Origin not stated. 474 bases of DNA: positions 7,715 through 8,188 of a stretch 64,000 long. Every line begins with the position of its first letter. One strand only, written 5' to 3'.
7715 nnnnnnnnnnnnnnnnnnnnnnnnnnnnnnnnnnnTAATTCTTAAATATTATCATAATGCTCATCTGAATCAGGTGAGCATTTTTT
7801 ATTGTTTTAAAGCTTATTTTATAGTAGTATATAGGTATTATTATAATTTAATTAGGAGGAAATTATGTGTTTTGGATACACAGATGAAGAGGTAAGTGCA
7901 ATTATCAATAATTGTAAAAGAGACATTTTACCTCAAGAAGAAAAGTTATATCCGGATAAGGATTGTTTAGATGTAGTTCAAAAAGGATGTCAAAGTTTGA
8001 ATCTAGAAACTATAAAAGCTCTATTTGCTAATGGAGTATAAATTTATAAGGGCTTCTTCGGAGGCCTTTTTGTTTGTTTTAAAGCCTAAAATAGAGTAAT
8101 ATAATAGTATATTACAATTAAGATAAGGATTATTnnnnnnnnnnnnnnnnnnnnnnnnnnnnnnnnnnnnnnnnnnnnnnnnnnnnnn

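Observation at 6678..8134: Self-contained two-gene insertion (own promoter, strong SDs, three terminators) splitting the ultra-conserved secY-adk junction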

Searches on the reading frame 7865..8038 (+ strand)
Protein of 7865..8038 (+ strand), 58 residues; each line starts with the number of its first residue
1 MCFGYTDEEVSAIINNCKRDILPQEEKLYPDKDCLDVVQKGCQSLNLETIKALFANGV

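Call 6: search_protein_families(library=pfam, proteins=[window:7865-8038:+], max_evalue=1)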
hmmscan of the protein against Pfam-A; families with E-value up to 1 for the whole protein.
window:7865-8038:+ (58 aa): 0 families

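Call 7: search_protein_families(library=phrogs, proteins=[window:7865-8038:+], max_evalue=1)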
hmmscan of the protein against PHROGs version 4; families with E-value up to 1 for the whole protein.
window:7865-8038:+ (58 aa): 0 families

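Call 8: search_protein_families(library=ncbifam, proteins=[window:7865-8038:+], max_evalue=1)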
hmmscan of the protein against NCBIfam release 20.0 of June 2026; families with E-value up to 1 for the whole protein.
window:7865-8038:+ (58 aa): 0 families

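Call 38: find_homologous_proteins(query=window:7865-8038:+, max_evalue=1)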
Query window:7865-8038:+ (58 aa): 1 proteins with E <= 1 among 1 candidates.
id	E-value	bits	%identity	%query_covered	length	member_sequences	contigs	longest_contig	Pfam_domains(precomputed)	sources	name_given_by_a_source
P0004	2.8e-32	126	100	100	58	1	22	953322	-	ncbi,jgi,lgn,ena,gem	jgi:hypothetical protein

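Call 40: find_encoding_contigs(protein=P0004, flank=3000, max_places=10)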
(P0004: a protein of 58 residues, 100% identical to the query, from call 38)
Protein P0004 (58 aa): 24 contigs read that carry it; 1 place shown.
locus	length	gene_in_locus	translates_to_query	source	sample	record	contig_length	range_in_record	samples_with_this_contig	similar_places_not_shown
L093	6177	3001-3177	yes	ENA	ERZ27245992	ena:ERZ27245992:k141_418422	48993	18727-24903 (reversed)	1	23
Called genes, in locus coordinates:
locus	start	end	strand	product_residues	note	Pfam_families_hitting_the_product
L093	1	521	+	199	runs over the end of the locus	PF00828:Ribosomal_L27A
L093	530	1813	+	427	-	PF00344:SecY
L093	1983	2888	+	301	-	-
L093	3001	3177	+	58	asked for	-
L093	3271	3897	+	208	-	PF00406:ADK, PF13207:AAA_17, PF05191:ADK_lid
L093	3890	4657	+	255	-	PF00557:Peptidase_M24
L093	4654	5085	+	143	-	PF03652:RuvX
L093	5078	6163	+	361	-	PF00953:Glycos_transf_4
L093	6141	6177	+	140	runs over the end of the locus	PF02643:DUF192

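Call 75: search_protein_families(library=padloc, proteins=[window:7865-8038:+], max_evalue=1)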
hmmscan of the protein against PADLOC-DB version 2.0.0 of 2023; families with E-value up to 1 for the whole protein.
window:7865-8038:+ (58 aa): 0 families
